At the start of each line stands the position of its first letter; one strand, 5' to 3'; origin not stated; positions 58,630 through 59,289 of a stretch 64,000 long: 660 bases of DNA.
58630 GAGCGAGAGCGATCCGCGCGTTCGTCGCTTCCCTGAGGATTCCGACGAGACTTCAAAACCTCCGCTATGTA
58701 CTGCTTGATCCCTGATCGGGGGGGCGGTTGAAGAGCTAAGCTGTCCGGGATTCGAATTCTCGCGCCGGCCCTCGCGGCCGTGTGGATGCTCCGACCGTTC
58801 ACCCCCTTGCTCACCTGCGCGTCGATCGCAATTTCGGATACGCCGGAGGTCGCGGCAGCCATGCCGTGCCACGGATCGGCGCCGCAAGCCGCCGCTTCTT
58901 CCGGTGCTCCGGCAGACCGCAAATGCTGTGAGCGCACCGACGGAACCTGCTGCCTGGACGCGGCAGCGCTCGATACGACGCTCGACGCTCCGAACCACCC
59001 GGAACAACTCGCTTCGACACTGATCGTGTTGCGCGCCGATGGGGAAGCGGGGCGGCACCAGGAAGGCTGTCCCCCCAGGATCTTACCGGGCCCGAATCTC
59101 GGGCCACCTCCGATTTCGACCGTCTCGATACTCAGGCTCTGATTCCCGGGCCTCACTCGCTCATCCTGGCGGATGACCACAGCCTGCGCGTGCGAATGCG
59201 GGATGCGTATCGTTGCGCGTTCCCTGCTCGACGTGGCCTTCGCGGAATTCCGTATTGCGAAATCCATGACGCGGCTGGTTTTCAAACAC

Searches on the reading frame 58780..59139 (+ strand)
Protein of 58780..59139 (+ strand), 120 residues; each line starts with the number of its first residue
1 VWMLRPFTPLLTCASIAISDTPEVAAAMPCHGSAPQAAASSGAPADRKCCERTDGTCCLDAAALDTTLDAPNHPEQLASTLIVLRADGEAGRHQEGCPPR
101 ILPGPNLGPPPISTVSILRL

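Call 3: search_protein_families(library=pfam, proteins=[window:58780-59139:+], max_evalue=1)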
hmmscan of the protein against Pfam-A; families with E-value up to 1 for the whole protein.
seq(120 aa): 0 families

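Call 4: search_protein_families(library=ncbifam, proteins=[window:58780-59139:+], max_evalue=1)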
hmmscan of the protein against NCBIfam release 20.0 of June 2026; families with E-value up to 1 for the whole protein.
seq(120 aa): 1 family
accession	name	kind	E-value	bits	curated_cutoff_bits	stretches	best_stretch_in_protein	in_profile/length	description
NF002502.0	PRK01842.1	equivalog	0.46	10.5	188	1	21-54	7-40/150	hypothetical protein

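Call 10: find_homologous_proteins(query=window:58780-59139:+, max_evalue=10)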
Query seq(120 aa) (120 aa): 2 proteins with E <= 10 among 22 candidates.
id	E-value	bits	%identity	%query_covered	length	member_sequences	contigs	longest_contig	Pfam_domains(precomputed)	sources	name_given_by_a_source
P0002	1.5e-54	202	100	78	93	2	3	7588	-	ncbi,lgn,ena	-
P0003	8.0e-46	173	73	100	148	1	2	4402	-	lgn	-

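Call 12: find_encoding_contigs(protein=P0003, flank=10000)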
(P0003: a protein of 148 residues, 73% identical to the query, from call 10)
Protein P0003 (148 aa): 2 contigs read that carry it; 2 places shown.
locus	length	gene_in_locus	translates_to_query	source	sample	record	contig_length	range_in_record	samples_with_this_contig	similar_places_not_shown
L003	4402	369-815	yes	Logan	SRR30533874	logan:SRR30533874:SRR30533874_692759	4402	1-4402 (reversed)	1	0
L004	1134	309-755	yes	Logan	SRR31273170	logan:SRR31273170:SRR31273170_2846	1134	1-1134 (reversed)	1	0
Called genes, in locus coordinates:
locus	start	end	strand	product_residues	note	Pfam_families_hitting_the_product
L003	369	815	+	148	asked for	-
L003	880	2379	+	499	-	PF02321:OEP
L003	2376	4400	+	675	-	?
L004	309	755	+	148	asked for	-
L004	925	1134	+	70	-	?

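Call 13: find_encoding_contigs(protein=P0002, flank=10000)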
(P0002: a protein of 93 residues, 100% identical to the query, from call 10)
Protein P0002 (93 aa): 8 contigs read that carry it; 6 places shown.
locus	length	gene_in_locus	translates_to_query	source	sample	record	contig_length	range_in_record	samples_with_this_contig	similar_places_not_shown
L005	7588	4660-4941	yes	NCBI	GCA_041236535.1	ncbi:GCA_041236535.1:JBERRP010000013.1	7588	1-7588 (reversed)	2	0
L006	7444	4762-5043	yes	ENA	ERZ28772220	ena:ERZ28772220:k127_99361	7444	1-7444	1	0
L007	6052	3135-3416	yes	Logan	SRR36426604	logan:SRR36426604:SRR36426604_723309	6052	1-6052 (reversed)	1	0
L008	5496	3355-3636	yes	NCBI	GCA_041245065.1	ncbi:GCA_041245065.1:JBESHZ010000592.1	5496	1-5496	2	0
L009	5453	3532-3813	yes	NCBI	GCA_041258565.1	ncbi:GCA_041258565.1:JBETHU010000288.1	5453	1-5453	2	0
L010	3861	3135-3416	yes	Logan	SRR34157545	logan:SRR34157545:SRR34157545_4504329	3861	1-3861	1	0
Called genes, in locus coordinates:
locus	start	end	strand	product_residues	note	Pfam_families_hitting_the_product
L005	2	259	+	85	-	?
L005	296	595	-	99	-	-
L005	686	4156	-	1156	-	PF11721:Malectin (weak), PF24681:Kelch_KLHDC2_KLHL20_DRC7, PF13415:Beta-prop_FBX42, PF24681:Kelch_KLHDC2_KLHL20_DRC7, PF24996:NANM, PF24981:Beta-prop_ATRN-LZTR1, PF25210:Kelch_FKB95, PF13964:Beta-prop_Calicin, +4 more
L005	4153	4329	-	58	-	-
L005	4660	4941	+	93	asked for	-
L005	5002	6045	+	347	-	PF00873:ACR_tran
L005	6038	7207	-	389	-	PF00067:p450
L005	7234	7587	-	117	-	?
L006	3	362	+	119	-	?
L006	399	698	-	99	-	-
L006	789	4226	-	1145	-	PF11721:Malectin (weak), PF24681:Kelch_KLHDC2_KLHL20_DRC7, PF13415:Beta-prop_FBX42, PF24996:NANM, PF24981:Beta-prop_ATRN-LZTR1, PF25210:Kelch_FKB95, PF13964:Beta-prop_Calicin, PF24681:Kelch_KLHDC2_KLHL20_DRC7, +4 more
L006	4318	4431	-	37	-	-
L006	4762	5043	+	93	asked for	-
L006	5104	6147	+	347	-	PF00873:ACR_tran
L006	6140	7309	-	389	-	PF00067:p450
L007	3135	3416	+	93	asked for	-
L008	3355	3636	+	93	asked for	-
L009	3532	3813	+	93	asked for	-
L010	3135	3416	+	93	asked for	-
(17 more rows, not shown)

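Call 87: find_related_loci(query=P0003, collection=genome_contigs, flank=8000)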
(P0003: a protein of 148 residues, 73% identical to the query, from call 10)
Query P0003 (148 aa) in genome_contigs; peptide patterns used: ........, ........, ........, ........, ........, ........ (x = any residue, [..] = any of these).
198 stretches matched a pattern, but none encodes a relative of the query by tblastn (E <= 1e-3).

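Call 95: search_protein_families(library=ncbifam, proteins=[P0003], max_evalue=10)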
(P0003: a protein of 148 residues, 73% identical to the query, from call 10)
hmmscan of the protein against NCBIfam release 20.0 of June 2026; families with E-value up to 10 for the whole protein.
P0003 (148 aa): 1 family
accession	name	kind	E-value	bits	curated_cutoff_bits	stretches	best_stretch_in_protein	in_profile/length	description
NF002502.0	PRK01842.1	equivalog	0.12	12.4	188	1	49-82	7-40/150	hypothetical protein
